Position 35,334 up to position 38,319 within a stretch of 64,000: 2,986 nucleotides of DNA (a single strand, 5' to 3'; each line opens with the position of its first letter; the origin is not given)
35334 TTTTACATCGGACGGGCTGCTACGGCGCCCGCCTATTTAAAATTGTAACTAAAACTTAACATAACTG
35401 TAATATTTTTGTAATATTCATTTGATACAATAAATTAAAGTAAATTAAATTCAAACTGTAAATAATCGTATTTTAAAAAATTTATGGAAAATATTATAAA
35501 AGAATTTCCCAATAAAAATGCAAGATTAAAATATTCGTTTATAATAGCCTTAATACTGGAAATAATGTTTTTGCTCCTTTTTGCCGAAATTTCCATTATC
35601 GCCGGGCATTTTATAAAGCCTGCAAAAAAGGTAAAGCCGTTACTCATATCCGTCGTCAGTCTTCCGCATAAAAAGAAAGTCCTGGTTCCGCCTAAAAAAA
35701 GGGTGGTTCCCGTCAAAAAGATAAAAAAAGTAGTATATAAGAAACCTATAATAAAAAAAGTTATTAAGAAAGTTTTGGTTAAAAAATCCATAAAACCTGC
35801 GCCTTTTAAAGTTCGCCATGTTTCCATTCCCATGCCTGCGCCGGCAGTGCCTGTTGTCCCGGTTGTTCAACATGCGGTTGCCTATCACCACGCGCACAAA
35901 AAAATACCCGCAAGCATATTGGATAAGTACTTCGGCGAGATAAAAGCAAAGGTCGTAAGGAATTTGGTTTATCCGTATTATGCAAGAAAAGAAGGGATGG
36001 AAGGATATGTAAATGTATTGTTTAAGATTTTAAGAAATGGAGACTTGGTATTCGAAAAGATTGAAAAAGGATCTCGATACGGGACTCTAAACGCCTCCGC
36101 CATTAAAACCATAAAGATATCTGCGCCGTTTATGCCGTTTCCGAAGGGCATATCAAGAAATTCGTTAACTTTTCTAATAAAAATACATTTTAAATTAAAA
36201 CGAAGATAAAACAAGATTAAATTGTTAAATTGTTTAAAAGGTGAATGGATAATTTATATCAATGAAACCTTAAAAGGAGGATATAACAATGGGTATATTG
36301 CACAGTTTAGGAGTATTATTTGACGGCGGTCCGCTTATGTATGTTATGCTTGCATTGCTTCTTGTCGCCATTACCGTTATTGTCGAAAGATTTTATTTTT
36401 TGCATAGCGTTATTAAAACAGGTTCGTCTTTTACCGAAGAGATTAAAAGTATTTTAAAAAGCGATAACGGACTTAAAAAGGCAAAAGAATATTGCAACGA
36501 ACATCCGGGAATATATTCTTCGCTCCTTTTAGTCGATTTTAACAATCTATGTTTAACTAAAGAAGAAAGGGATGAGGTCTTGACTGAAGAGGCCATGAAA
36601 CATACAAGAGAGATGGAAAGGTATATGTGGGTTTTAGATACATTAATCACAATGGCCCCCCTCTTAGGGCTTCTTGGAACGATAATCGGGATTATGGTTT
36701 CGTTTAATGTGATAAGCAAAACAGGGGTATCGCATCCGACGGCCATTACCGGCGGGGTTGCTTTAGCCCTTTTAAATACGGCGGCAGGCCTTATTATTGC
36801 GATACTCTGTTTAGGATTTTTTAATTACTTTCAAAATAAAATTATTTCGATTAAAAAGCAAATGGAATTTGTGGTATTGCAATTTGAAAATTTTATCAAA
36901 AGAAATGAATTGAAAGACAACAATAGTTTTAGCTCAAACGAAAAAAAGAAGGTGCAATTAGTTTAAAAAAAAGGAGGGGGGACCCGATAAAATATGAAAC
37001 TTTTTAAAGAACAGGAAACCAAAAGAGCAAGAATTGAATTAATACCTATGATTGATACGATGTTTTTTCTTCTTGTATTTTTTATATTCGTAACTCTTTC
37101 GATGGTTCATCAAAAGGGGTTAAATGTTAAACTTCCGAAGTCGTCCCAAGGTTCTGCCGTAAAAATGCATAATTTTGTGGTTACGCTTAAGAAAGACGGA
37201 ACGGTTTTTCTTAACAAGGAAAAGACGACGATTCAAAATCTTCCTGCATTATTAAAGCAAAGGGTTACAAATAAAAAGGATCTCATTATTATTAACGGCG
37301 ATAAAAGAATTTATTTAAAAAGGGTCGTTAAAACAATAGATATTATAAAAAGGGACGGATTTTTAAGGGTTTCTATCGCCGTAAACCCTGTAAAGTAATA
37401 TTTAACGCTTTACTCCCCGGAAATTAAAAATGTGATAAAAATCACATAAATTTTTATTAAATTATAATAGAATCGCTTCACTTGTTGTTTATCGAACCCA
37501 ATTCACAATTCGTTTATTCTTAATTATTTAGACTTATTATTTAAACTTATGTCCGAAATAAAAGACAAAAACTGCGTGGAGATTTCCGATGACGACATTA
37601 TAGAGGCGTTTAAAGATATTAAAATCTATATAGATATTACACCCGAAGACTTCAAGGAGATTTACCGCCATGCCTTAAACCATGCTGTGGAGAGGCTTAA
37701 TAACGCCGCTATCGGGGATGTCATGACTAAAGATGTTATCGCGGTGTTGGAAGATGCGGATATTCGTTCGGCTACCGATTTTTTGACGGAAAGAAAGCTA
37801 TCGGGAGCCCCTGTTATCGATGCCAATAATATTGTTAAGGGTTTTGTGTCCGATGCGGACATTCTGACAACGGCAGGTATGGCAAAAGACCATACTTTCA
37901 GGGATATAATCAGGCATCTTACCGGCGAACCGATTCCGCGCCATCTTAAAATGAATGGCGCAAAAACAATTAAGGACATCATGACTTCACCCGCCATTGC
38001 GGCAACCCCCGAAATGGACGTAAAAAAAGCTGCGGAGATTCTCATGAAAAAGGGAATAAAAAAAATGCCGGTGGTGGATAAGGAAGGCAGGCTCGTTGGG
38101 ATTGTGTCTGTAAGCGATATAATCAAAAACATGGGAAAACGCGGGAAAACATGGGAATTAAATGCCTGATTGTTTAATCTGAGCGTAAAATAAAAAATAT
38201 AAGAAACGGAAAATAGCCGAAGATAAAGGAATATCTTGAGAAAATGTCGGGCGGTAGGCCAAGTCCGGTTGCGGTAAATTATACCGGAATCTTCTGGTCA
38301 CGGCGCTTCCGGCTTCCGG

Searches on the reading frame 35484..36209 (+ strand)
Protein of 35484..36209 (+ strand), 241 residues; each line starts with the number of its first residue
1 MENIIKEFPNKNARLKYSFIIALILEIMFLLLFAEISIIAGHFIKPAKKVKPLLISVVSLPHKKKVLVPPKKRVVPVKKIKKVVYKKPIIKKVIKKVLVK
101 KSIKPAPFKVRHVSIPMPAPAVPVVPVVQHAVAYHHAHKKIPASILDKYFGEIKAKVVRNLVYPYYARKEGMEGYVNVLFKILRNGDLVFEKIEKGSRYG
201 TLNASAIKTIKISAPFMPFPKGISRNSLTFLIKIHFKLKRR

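Call 9: search_protein_families(library=pfam, proteins=[window:35484-36209:+])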
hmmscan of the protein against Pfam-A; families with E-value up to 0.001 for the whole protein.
window:35484-36209:+ (241 aa): 2 families
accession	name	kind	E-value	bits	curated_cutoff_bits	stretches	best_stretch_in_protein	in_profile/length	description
PF03544.19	TonB_C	-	1.8e-13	51.1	24.6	1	160-238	2-79/79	Gram-negative bacterial TonB protein C-terminal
PF13103.11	TonB_2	-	4.5e-05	23.9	22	1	147-226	2-79/85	TonB C terminal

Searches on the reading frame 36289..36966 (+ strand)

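Call 9: search_protein_families(library=pfam, proteins=[window:36289-36966:+])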
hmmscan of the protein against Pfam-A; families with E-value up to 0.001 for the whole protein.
window:36289-36966:+ (225 aa): 1 family
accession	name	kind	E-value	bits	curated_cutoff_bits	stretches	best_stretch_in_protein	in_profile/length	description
PF01618.21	MotA_ExbB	-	2.1e-27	95.8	22.9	1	90-193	23-126/127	MotA/TolQ/ExbB proton channel family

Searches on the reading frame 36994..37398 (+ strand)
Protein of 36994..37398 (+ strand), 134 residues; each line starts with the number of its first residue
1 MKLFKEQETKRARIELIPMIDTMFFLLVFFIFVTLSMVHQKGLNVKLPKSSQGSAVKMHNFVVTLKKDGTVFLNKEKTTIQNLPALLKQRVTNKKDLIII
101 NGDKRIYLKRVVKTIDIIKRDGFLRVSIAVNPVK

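Call 9: search_protein_families(library=pfam, proteins=[window:36994-37398:+])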
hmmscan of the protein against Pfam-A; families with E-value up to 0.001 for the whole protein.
window:36994-37398:+ (134 aa): 1 family
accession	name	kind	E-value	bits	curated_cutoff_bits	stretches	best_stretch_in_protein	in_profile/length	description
PF02472.21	ExbD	-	1.5e-28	99.9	25.4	1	10-132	4-127/128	Biopolymer transport protein ExbD/TolR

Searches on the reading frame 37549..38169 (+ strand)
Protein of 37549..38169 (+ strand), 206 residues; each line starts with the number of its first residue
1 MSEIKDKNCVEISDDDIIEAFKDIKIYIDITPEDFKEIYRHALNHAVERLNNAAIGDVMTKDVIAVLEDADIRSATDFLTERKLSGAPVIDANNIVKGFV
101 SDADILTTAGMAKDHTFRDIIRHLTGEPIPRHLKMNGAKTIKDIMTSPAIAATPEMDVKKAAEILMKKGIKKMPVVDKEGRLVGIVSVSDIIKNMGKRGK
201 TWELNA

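Call 9: search_protein_families(library=pfam, proteins=[window:37549-38169:+])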
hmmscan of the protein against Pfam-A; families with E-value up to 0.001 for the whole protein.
window:37549-38169:+ (206 aa): 1 family
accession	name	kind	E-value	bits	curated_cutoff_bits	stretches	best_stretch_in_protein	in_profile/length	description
PF00571.33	CBS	-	1.8e-27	95.8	24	2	141-195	1-55/57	CBS domain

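Call 26: search_protein_families(library=ncbifam, max_evalue=0.001, proteins=[window:37549-38169:+])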
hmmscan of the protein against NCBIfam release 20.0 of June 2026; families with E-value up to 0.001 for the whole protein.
window:37549-38169:+ (206 aa): 29 families (the best 25 are shown)
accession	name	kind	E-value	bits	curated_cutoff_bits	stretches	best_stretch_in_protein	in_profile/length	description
TIGR01302.1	IMP_dehydrog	equivalog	1.8e-15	56.7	481.5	2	136-196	140-201/450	IMP dehydrogenase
NF053603.1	HhpR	exception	9.5e-13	48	520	1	138-195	221-278/282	CBS domain-containing high hydrostatic pressure regulator HhpR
NF011441.0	PRK14869.1-3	equivalog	3e-12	46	753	1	140-194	69-123/548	putative manganese-dependent inorganic diphosphatase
NF041552.1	TF_PrdR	equivalog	4.6e-12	45.1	795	2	137-194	68-124/577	sigma-54 dependent transcriptional regulator PrdR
NF041630.1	CBS_CbpB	equivalog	5.7e-12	45.7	125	1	157-197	29-69/143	cyclic-di-AMP-binding protein CbpB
NF008581.0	PRK11543.1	equivalog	1.1e-11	44.4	481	1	139-193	263-317/321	arabinose-5-phosphate isomerase GutQ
NF011443.0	PRK14869.1-5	equivalog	2.5e-11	42.7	335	1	139-194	69-124/546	putative manganese-dependent inorganic diphosphatase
TIGR01137.1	cysta_beta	equivalog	6.5e-11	41.6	510.25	1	137-195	336-394/457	cystathionine beta-synthase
TIGR00400.1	mgtE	equivalog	1.1e-10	40.9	232.75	1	133-193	188-249/450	magnesium transporter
TIGR00393.1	kpsF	subfamily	1.9e-10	40.8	203.7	1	138-186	219-267/268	KpsF/GutQ family sugar-phosphate isomerase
NF011446.0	PRK14869.2-2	equivalog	3.1e-10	39.1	601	1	123-191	61-128/576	putative manganese-dependent inorganic diphosphatase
NF011449.0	PRK14869.2-5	equivalog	5.3e-10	38.9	411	1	52-195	66-205/451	putative manganese-dependent inorganic diphosphatase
NF011440.0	PRK14869.1-2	equivalog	3e-09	36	746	1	139-195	67-123/541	putative manganese-dependent inorganic diphosphatase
NF011442.0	PRK14869.1-4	equivalog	3.4e-09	35.7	400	1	139-195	70-126/543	putative manganese-dependent inorganic diphosphatase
NF011445.0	PRK14869.2-1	equivalog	7.7e-09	34.5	483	1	138-191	67-120/548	putative manganese-dependent inorganic diphosphatase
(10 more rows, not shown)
